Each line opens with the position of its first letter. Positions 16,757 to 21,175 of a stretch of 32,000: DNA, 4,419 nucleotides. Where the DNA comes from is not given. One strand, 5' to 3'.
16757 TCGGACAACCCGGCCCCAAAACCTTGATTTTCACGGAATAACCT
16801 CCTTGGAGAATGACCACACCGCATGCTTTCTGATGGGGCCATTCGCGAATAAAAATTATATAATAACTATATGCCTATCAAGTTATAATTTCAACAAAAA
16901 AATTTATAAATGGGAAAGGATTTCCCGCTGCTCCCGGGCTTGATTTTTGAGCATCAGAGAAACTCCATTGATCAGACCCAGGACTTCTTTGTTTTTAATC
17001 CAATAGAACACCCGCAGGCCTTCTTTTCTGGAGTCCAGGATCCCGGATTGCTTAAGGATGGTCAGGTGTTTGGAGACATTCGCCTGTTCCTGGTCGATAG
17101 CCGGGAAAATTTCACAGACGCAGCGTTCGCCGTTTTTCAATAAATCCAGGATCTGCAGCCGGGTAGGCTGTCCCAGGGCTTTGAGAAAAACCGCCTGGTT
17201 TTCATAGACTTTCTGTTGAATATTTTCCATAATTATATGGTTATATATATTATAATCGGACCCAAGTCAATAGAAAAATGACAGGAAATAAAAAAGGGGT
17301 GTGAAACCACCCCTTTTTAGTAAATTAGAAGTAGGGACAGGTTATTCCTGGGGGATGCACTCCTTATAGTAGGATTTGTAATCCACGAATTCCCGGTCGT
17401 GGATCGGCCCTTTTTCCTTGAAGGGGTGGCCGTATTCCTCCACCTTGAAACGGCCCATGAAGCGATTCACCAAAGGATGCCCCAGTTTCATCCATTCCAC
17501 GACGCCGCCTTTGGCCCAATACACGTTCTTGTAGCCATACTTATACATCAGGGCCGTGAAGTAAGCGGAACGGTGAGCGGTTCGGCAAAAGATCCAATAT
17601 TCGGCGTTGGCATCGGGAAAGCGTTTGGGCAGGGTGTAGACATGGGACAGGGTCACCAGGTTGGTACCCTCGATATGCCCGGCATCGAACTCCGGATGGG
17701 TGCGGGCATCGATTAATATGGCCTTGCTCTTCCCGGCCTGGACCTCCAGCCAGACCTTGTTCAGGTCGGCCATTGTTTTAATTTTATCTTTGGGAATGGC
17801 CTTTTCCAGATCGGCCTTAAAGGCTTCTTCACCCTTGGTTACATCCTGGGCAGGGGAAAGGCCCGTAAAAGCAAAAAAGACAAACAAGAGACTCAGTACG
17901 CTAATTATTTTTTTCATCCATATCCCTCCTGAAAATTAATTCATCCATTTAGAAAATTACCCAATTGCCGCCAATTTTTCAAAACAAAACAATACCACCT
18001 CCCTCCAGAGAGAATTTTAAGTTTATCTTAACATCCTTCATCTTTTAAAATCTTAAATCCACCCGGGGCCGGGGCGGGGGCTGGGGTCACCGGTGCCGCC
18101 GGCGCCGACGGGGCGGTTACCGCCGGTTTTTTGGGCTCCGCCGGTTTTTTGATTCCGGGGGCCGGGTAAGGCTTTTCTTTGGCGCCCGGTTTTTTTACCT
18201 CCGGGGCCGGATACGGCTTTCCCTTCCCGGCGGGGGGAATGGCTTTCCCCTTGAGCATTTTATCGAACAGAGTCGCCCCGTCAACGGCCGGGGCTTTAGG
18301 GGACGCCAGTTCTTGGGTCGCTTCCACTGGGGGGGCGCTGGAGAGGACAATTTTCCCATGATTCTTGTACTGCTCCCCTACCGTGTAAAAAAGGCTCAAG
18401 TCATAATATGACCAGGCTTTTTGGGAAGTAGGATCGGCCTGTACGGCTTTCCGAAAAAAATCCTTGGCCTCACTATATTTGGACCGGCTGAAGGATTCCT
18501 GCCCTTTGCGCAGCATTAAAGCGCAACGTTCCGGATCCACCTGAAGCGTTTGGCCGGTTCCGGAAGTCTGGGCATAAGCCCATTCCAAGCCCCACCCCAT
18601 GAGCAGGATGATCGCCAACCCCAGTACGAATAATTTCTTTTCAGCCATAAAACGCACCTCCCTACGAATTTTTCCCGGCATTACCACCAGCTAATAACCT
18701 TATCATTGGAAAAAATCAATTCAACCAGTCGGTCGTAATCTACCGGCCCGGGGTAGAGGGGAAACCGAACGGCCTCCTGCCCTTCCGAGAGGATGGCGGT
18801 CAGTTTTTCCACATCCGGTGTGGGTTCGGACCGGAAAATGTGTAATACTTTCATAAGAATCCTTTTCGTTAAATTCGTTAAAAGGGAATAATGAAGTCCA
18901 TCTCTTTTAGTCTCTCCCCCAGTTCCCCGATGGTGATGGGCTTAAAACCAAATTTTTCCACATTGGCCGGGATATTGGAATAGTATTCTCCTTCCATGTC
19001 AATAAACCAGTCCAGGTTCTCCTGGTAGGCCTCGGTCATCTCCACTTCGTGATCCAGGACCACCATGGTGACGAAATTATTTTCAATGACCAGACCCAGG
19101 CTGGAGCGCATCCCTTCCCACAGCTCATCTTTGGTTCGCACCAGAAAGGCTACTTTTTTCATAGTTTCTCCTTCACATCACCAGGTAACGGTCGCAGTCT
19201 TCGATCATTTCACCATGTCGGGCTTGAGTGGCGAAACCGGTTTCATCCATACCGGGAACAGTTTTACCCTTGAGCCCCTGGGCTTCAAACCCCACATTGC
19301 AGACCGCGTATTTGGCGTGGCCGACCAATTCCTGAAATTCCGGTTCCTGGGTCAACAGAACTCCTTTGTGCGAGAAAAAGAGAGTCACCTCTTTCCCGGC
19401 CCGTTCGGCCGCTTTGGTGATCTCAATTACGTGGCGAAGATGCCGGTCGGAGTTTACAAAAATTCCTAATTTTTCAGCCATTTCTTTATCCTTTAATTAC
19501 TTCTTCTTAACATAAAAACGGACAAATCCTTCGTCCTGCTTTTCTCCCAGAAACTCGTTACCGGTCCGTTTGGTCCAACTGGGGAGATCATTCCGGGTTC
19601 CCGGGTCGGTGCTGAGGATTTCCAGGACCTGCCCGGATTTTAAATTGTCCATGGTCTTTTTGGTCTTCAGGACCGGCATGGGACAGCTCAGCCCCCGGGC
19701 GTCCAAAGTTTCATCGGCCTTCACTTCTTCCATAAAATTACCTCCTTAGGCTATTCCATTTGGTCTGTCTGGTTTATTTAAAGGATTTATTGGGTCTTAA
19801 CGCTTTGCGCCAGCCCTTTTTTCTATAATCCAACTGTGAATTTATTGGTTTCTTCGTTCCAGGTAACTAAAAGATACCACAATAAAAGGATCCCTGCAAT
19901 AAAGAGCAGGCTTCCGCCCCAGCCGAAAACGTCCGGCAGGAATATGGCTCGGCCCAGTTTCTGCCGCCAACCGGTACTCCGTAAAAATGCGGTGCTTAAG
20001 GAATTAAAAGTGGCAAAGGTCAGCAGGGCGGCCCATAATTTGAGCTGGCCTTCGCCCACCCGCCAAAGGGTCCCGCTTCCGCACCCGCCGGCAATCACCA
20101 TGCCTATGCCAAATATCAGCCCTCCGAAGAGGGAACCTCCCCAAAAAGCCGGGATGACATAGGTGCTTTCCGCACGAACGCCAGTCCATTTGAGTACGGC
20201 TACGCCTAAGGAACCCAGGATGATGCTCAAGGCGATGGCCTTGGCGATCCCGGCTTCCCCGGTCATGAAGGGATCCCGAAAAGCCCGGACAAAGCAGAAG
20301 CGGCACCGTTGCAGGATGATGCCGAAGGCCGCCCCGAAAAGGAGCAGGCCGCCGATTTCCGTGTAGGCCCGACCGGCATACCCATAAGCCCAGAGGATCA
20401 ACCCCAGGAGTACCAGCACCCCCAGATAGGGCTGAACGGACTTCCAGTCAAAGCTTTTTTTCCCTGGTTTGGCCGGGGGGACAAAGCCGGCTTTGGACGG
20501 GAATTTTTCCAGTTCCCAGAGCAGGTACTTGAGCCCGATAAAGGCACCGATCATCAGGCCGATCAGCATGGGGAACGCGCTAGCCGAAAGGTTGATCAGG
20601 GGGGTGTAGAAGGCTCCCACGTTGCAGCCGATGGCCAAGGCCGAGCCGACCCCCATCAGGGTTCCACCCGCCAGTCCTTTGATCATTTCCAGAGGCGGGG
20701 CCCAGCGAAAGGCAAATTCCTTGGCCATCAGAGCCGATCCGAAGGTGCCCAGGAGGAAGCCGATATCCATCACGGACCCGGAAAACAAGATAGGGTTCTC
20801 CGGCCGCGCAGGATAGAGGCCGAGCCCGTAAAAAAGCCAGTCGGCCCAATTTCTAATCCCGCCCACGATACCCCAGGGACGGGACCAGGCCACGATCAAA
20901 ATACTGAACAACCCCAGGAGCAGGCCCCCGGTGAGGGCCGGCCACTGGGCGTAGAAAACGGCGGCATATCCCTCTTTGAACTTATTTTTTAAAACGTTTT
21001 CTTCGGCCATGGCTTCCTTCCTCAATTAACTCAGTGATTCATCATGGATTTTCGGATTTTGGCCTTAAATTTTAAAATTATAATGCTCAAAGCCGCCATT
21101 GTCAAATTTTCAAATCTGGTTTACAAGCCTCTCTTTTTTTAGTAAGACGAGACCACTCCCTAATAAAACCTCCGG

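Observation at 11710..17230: Co-directional ArsR-headed cluster combining three or four thioredoxin-fold proteins, CcdA, a CDF exporter and two UGA-containing ORFs: a candidate envelope thiol-redox/metal(loid) handling system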

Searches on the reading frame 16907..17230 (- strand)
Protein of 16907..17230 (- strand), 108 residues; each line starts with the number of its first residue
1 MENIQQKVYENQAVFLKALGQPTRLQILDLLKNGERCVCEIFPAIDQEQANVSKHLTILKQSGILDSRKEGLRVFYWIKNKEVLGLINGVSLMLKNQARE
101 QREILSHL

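Call 9: search_protein_families(library=pfam, proteins=[window:16907-17230:-], max_evalue=0.01)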
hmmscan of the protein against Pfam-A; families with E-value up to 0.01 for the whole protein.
window:16907-17230:- (108 aa): 2 families
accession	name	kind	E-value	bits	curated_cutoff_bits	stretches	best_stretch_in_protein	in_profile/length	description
PF01022.26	HTH_5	-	4.1e-14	52.6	22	1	22-66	2-46/47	Bacterial regulatory protein, arsR family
PF12840.13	HTH_20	-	3.2e-06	27.5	27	1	19-68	1-51/51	Helix-turn-helix domain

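Call 10: search_protein_families(library=ncbifam, proteins=[window:16907-17230:-], max_evalue=0.01)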
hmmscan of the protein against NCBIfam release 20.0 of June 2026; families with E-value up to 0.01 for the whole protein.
window:16907-17230:- (108 aa): 11 families
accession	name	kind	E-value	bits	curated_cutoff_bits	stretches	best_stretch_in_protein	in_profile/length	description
NF033788.1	HTH_metalloreg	subfamily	4e-25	87.4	55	1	14-86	3-76/77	metalloregulator ArsR/SmtB family transcription factor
NF033789.1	repress_SdpR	subfamily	1.1e-14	54.1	100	1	16-80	2-66/79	autorepressor SdpR family transcription factor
NF007528.0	PRK10141.1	subfamily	6.2e-14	51.9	97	1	15-78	9-73/117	metalloregulator ArsR/SmtB family transcription factor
NF040642.1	sulf_sens_BigR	equivalog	1.3e-12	47.6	155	1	11-89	9-87/95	sulfite-sensing transcriptional repressor BigR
NF041413.1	ArsR_Rv2640c_fam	equivalog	1.9e-11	44.4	155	1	12-85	32-108/118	Rv2640c family ArsR-like transcriptional regulator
NF045707.1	Dbac_1936_reg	equivalog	1.2e-10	41.3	115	1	8-96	3-91/99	ArsR/SmtB-type metalloregulator TsoR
NF052532.1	TransRegPagRBaca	equivalog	2.3e-09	37.3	170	1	3-88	8-93/99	transcriptional repressor PagR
NF047906.1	CdPbTransRegCmtR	equivalog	2.1e-08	34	150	1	16-83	15-82/104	Cd(II)/Pb(II)-sensing metalloregulatory transcriptional regulator CmtR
NF053755.1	MsvR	equivalog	5.9e-07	29.4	220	1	16-70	7-61/236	transcriptional factor MsvR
NF053602.1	Phr_regulator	exception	0.00011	21.8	320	1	15-72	5-62/191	heat shock transcription regulator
TIGR01884.1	cas_HTH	subfamily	0.00062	19.2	60.2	1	11-70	131-192/202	CRISPR-associated CARF protein Csa3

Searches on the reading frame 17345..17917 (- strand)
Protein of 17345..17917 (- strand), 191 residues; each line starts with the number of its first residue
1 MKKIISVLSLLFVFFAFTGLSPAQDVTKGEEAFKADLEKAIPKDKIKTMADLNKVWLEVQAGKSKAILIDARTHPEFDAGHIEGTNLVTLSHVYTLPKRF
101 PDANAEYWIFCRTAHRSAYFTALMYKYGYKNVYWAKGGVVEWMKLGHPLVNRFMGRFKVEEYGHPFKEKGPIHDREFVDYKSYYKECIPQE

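Call 45: search_protein_families(library=pfam, proteins=[window:17345-17917:-], max_evalue=0.01)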
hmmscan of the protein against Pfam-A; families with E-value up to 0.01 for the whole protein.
window:17345-17917:- (191 aa): 1 family
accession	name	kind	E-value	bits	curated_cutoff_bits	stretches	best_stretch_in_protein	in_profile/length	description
PF00581.25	Rhodanese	-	4.9e-13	49.8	22.2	1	56-144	4-101/102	Rhodanese-like domain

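Call 56: search_protein_families(library=ncbifam, proteins=[window:17345-17917:-], max_evalue=0.001)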
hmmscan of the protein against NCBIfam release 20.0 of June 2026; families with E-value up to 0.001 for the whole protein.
window:17345-17917:- (191 aa): 8 families
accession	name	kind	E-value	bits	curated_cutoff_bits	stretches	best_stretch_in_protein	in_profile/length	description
NF006444.0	PRK08762.1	equivalog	1.6e-11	43.5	449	1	62-152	26-117/387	molybdopterin-synthase adenylyltransferase MoeB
NF045521.1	rhoda_near_glyco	subfamily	9.4e-11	41.7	145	1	58-152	23-118/144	rhodanese homology domain-containing protein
NF005902.0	PRK07878.1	equivalog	1.6e-08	33.9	647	1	60-144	298-383/392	adenylyltransferase/sulfurtransferase MoeZ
NF041203.1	rhodanese_LYCAU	equivalog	6e-07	29.2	115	1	47-150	18-124/126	rhodanese-related (seleno)protein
NF001133.1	PRK00142.1-1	equivalog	9.8e-07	28.6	170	1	62-155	118-216/229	oxygen-dependent tRNA uridine(34) hydroxylase TrhO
NF045694.1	seleno_TsoB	exception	7.4e-06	24.3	805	1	10-159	7-166/572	rhodanese/DsbD fusion-like selenoprotein TsoB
NF001195.0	PRK00162.1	equivalog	0.00048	20.4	102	1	62-144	17-98/108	thiosulfate sulfurtransferase GlpE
TIGR03865.1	PQQ_CXXCW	subfamily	0.00067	19.6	128.05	0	124-150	137-163/167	PQQ-dependent catabolism-associated CXXCW motif protein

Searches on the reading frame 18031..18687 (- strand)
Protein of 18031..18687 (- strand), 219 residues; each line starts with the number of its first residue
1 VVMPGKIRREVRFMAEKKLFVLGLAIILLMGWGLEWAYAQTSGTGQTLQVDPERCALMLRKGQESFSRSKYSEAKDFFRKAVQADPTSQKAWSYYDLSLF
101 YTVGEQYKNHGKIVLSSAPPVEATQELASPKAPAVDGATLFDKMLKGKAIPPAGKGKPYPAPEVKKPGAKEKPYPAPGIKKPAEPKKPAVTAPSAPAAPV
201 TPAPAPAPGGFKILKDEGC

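Call 45: search_protein_families(library=pfam, proteins=[window:18031-18687:-], max_evalue=0.01)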
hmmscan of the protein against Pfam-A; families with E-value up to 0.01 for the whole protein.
window:18031-18687:- (219 aa): 1 family
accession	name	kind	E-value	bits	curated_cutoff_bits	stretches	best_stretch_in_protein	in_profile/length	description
PF00515.34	TPR_1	-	0.0026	17.9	27.8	1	60-87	6-33/34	Tetratricopeptide repeat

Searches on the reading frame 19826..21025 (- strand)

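Call 45: search_protein_families(library=pfam, proteins=[window:19826-21025:-], max_evalue=0.01)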
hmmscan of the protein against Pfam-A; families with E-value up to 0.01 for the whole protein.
window:19826-21025:- (400 aa): 1 family
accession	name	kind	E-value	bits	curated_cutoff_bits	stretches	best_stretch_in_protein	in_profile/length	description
PF04143.19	Sulf_transp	-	7.4e-49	167.4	27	2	3-163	154-310/310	Sulphur transport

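Call 56: search_protein_families(library=ncbifam, proteins=[window:19826-21025:-], max_evalue=0.001)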
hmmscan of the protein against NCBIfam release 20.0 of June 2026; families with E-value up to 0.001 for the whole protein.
window:19826-21025:- (400 aa): 4 families
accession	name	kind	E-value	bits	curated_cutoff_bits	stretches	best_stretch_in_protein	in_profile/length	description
NF033796.1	selen_YedE_FdhT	exception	1.7e-43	149.2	350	1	84-393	73-382/387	selenium metabolism membrane protein YedE/FdhT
NF052577.1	ThSTportTsuASprch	equivalog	9.7e-33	113.9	400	2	228-340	6-116/330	thiosulfate transporter TsuA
NF041049.1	thio_trans_TsuA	exception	1.5e-24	86.8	645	2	228-350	8-124/348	thiosulfate utilization transporter TsuA/YeeE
TIGR04112.1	seleno_YedE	equivalog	1.3e-06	27.8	200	1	88-331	56-292/337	YedE family putative selenium transporter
